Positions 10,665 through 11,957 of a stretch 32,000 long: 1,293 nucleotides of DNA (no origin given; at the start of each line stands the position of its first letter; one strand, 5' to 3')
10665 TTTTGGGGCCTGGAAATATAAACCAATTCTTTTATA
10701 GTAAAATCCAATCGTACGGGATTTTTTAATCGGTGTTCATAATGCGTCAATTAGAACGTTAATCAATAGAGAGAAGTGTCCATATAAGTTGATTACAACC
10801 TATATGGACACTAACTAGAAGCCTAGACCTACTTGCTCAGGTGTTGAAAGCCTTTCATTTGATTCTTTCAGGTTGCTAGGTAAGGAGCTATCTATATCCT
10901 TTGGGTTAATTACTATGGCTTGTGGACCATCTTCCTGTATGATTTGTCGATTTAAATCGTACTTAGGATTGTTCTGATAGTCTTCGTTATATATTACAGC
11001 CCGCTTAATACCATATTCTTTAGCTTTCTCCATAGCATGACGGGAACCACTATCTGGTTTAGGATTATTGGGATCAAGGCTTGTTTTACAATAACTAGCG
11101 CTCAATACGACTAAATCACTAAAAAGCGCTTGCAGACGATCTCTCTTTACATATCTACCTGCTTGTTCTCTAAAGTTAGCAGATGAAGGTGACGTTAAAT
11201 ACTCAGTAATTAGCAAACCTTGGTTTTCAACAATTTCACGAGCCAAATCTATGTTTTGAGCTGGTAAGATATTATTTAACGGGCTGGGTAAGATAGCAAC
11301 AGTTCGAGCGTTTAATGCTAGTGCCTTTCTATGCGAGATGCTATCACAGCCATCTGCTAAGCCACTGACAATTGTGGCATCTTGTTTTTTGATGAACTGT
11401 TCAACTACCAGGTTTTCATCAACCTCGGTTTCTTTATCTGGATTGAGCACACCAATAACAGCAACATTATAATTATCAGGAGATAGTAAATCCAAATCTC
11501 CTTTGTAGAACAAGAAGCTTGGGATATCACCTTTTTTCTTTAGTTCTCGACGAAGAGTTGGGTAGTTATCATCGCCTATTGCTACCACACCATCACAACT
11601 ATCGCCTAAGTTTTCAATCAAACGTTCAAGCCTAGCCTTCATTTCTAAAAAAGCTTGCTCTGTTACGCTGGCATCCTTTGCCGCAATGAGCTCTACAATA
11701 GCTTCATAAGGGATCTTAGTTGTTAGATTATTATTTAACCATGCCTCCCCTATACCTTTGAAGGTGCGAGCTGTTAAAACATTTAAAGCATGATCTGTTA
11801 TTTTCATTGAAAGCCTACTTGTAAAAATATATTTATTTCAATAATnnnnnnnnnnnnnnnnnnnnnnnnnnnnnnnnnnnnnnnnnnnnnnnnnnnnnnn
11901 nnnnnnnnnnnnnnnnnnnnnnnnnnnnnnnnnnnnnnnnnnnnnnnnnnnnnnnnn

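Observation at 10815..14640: AT-rich seven-gene operon ending in HAD phosphatase + degenerate ComF-like PRTase + accessory DprA/SLOG protein: candidate undescribed nucleotide- or ssDNA-centred conflict system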

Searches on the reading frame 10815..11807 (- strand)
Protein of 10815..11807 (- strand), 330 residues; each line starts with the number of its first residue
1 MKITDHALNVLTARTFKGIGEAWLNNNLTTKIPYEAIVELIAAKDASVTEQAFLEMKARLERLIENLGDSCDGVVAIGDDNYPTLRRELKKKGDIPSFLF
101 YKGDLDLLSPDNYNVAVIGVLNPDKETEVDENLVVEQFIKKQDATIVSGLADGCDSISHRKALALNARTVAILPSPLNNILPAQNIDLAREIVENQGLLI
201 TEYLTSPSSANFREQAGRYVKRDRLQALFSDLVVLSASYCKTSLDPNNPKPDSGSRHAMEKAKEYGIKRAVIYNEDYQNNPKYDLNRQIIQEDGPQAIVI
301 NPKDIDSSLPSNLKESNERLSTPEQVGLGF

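Call 3: search_protein_families(library=pfam, proteins=[window:10815-11807:-], max_evalue=1)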
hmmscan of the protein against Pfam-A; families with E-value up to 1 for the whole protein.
window:10815-11807:- (330 aa): 2 families
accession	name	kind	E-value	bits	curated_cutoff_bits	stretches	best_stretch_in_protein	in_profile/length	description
PF02481.21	DNA_processg_A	-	5.2e-31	107.9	29.6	1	74-235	9-161/212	DNA recombination-mediator protein A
PF18306.6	LDcluster4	-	0.26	11.3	26.3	1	113-175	2-64/151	SLOG cluster4 family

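Call 4: search_protein_families(library=padloc, proteins=[window:10815-11807:-], max_evalue=1)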
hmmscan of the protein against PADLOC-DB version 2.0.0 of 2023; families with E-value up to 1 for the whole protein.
window:10815-11807:- (330 aa): 3 families
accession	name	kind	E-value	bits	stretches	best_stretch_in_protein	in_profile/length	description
PDLC03961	ShosA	-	1.9e-48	163.3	1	17-294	21-278/303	-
PDLC02997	ShosA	-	2e-19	68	1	64-234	87-246/327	-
PDLC03927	PsyrA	-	3.5e-16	57.3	1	48-203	67-219/398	-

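Call 5: search_protein_families(library=ncbifam, proteins=[window:10815-11807:-], max_evalue=1)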
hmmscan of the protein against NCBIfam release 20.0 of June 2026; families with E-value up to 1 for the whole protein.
window:10815-11807:- (330 aa): 2 families
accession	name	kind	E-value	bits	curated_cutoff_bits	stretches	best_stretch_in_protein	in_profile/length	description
TIGR00732.1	dprA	equivalog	9.8e-29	100.1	191.15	1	74-237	11-163/220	DNA-processing protein DprA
NF008007.0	PRK10736.1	equivalog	3.3e-22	79.1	495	1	51-213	50-209/374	DNA-protecting protein DprA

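Call 14: search_solved_structures(query=window:10815-11807:-, max_evalue=0.01, show_alignments=2)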
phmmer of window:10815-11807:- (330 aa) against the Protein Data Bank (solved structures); distinct sequences matched with E-value up to 0.01: 7.
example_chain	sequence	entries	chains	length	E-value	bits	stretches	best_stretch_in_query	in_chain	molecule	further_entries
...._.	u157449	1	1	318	9.7e-16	61.1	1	73-234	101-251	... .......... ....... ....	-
9vzo_A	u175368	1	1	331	1.1e-15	60.9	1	73-234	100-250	DprA-like antitoxin protein ShosA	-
3uqz_A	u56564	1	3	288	2e-10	43.6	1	77-212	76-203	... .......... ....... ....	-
5mll_A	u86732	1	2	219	3.2e-09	39.6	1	94-241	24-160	DNA processing chain A (DprA)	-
4ljr_A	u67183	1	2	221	3.3e-09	39.6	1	94-241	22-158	DNA processing chain A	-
4ljk_A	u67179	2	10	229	3.7e-09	39.5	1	94-241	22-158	DNA processing chain A (DprA)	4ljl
3maj_A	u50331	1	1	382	9.4e-05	25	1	145-204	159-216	DNA processing chain A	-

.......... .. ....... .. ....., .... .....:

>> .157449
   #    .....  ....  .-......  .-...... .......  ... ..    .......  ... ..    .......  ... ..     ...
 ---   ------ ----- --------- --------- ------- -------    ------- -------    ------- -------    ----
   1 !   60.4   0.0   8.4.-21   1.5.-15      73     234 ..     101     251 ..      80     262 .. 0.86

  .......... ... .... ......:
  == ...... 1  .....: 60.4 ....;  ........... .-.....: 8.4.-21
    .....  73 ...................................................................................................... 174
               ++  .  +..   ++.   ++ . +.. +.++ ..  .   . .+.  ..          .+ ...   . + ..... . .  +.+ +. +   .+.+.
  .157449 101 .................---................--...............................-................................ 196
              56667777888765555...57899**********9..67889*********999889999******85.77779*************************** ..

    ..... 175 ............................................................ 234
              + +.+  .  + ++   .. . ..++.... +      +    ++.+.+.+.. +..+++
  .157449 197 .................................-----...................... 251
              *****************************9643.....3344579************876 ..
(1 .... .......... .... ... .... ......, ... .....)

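Call 37: search_protein_families(library=phrogs, proteins=[window:10815-11807:-], max_evalue=0.1)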
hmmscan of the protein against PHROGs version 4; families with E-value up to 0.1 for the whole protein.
window:10815-11807:- (330 aa): 6 families
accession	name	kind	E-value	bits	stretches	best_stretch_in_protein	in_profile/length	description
phrog_4299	-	unknown function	1.8e-37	130.1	1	32-294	32-284/322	-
phrog_9185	-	unknown function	8e-22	78.6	1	88-234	63-198/257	-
phrog_30500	-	unknown function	1.9e-15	57.7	1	75-235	84-234/388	-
phrog_38708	-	unknown function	1.8e-14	54.1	1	50-209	145-296/410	-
phrog_768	-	DNA, RNA and nucleotide metabolism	0.0001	22.9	1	115-277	6-171/191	DprA-like DNA recombination-mediator protein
phrog_289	-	other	0.0055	16.6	1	107-288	17-154/500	GTP-binding domain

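Call 48: search_dna_similar(query=window:10815-11807:-, collection=phages, mode=protein, max_rows=25, max_evalue=0.00001)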
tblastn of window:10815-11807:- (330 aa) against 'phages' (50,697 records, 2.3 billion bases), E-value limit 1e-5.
Records with a match: 29; places in all: 29; records where one place covers at least 80% of the query: 1.
Best place of each record, by identity: <60% 29.
By first word of the organism name: Bacteriophage 8; Listeria 5; Burkholderia 5; Gordonia 4; Acinetobacter 2; Pseudomonas 1; Staphylococcus 1; Salmonella 1; Enterococcus 1; Ralstonia 1.
By host as written in the record: - 11; Listeria monocytogenes 5; Gordonia terrae 3612 4; Burkholderia pseudomallei BP82 2; Burkholderia gladioli 2; Pseudomonas aeruginosa 02-5135 1; Staphylococcus aureus 1; Enterococcus faecalis 1; and 2 more.
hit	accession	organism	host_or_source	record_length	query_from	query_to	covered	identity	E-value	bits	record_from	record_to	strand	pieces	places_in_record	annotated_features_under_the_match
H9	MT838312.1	Bacteriophage sp.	human fecal samples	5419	75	324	76%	29.8%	3e-11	70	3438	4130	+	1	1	record has no annotation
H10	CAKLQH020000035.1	Acinetobacter phage MD-2021a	not known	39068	57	311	77%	28.0%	7e-11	69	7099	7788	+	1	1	smf: DNA protecting protein DprA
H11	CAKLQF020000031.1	Acinetobacter phage MD-2021a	not known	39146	57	311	77%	28.0%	7e-11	69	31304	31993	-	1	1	smf: DNA protecting protein DprA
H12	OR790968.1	Pseudomonas phage PfAC02a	Pseudomonas aeruginosa 02-5135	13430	74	266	58%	35.8%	1e-18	93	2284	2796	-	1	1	DNA processing protein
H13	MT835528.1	Bacteriophage sp.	human fecal samples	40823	54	330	84%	24.6%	3e-11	71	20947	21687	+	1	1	record has no annotation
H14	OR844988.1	Staphylococcus phage SA 1306 Kay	Staphylococcus aureus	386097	79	305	69%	29.1%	2e-10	68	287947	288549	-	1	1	record has no annotation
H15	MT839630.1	Bacteriophage sp.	human fecal samples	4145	75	238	50%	33.7%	1e-12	74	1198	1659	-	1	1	record has no annotation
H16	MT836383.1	Bacteriophage sp.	human fecal samples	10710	79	241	49%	33.5%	8e-11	69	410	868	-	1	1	record has no annotation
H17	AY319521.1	Salmonella phage SopEPhi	-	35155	74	235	49%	31.9%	8e-12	72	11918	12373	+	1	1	unknown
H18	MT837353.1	Bacteriophage sp.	human fecal samples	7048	56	244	57%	27.2%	4e-7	57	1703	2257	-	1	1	record has no annotation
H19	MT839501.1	Bacteriophage sp.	human fecal samples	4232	79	238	48%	31.9%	1e-8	62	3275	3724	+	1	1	record has no annotation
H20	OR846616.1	Enterococcus phage Efs 1-1-1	Enterococcus faecalis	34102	75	212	42%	36.1%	1e-10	69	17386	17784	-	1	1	record has no annotation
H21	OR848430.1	Listeria phage LM 4-14-1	Listeria monocytogenes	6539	74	204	40%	37.4%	4e-13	76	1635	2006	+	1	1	record has no annotation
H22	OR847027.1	Listeria phage LM 4-11-1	Listeria monocytogenes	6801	74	204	40%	37.4%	4e-13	76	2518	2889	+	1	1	record has no annotation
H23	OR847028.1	Listeria phage LM 4-11-1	Listeria monocytogenes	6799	75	213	42%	35.3%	7e-14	78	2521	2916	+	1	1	record has no annotation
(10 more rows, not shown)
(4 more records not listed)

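Call 49: get_annotated_region(hit=H17, flank=3000)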
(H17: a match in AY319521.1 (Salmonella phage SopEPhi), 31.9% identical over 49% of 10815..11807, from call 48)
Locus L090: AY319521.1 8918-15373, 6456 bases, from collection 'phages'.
description: Salmonella phage SopEPhi, complete sequence.
organism: Salmonella phage SopEPhi (NCBI taxid 3118720)
taxonomy: Viruses; Duplodnaviria; Heunggongvirae; Uroviricota; Caudoviricetes; Peduoviridae; Felsduovirus; Felsduovirus SopEphi
host: -; source: -; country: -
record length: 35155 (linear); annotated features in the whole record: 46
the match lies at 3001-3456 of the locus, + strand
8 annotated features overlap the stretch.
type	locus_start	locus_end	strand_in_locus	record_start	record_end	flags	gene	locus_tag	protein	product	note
CDS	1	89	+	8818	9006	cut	-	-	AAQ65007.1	unknown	orf10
CDS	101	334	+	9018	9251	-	-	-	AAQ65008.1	unknown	similar to DinI-like protein in retron EC67; orf11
CDS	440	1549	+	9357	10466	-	-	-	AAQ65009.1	unknown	orf12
CDS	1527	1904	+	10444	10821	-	-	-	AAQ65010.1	unknown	orf13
CDS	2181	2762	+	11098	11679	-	-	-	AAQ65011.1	unknown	orf14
CDS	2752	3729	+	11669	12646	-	-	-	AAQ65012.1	unknown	orf15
CDS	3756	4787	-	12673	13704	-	-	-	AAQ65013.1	unknown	similar to portal vector protein gpQ in bacteriophage P2; orf16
CDS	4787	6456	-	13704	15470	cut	-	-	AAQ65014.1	unknown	similar to ATP charging protein gpP in bacteriophage P2; orf17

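Call 50: search_protein_families(library=padloc, proteins=[L090:440-1549:+, L090:1527-1904:+, L090:2181-2762:+, L090:2752-3729:+], max_evalue=0.01)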
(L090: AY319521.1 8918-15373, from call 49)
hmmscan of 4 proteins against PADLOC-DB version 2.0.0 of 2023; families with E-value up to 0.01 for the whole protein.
L090:440-1549:+ (369 aa): 6 families
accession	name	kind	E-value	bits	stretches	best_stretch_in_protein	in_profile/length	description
PDLC04419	PDC-M11A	-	9.2e-132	437.7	1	19-369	10-357/357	-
PDLC04422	PDC-M11A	-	1e-94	316.2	1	18-368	152-500/501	-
PDLC04418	PDC-M11A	-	2e-85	285.4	1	18-369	89-444/444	-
PDLC04421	PDC-M11A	-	1.3e-37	127.7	1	21-255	157-390/486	-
PDLC04420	PDC-M11A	-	9.2e-36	121.5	1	26-327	49-342/376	-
PDLC04417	PDC-M11A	-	6.1e-29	99.3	1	31-369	165-501/501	-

L090:1527-1904:+ (125 aa): 3 families
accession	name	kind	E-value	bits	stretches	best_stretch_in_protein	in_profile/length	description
PDLC04425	PDC-M11B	-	2e-50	168.7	1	1-124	1-123/132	-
PDLC04424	PDC-M11B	-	2.2e-42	142.4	1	1-123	8-129/142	-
PDLC04423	PDC-M11B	-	7.1e-25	85.9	1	5-123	1-118/164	-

L090:2181-2762:+ (193 aa): 4 families
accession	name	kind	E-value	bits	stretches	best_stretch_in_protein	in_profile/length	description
PDLC03962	ShosT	-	6.1e-17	60.3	1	38-187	55-210/237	-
PDLC03928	PsyrT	-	6.9e-10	35.8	1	44-190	546-686/689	-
PDLC02866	DpdF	-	0.00026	18.7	1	133-185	202-251/255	DpdF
PDLC02931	PRTase_III-A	-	0.0047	14.6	1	23-176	25-163/267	-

L090:2752-3729:+ (325 aa): 3 families
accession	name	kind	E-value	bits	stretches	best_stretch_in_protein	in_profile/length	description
PDLC03961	ShosA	-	4.6e-71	237.6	1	41-277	35-260/303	-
PDLC02997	ShosA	-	3.3e-29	100.2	1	80-259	93-271/327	-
PDLC03927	PsyrA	-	1.4e-28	98.1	1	81-294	93-298/398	-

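Call 76: search_solved_structures(query=L090:2181-2762:+, max_evalue=10, show_alignments=1)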
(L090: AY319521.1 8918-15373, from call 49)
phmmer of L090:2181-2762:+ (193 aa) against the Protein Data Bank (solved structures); distinct sequences matched with E-value up to 10: 53.
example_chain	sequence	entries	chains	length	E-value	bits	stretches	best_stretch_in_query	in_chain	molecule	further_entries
5mp7_A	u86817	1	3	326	8.1e-06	29.3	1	126-182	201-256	Ribose-phosphate pyrophosphokinase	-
1u9y_A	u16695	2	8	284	0.00068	23.1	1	144-182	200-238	Ribose-phosphate pyrophosphokinase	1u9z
6wn8_A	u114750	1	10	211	0.00074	22.9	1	143-186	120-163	Uracil phosphoribosyltransferase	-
1i5e_A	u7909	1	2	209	0.0022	21.4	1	141-186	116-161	URACIL PHOSPHORIBOSYLTRANSFERASE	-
2ehj_A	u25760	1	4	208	0.0027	21.1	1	143-186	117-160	Uracil phosphoribosyltransferase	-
5vn4_A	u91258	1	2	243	0.011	19.2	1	139-181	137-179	Adenine phosphoribosyltransferase, putative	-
4paw_A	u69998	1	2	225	0.016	18.6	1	136-181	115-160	Orotate phosphoribosyltransferase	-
8dbc_A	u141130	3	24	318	0.017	18.5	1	131-181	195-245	Ribose-phosphate pyrophosphokinase 1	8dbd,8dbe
8dbf_A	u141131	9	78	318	0.017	18.5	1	131-181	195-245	Ribose-phosphate pyrophosphokinase 1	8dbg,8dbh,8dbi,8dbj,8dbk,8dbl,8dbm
4lzo_A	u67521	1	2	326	0.017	18.5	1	131-181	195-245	Ribose-phosphate pyrophosphokinase 1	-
8dbn_A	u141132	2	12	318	0.017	18.5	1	131-181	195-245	Ribose-phosphate pyrophosphokinase 1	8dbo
4lzn_B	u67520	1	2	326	0.017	18.5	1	131-181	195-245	Ribose-phosphate pyrophosphokinase 1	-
4f8e_A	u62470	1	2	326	0.017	18.5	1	131-181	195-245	Ribose-phosphate pyrophosphokinase 1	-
4lyg_A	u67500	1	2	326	0.017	18.5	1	131-181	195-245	Ribose-phosphate pyrophosphokinase 1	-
2h08_A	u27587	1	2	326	0.017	18.5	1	131-181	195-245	Ribose-phosphate pyrophosphokinase I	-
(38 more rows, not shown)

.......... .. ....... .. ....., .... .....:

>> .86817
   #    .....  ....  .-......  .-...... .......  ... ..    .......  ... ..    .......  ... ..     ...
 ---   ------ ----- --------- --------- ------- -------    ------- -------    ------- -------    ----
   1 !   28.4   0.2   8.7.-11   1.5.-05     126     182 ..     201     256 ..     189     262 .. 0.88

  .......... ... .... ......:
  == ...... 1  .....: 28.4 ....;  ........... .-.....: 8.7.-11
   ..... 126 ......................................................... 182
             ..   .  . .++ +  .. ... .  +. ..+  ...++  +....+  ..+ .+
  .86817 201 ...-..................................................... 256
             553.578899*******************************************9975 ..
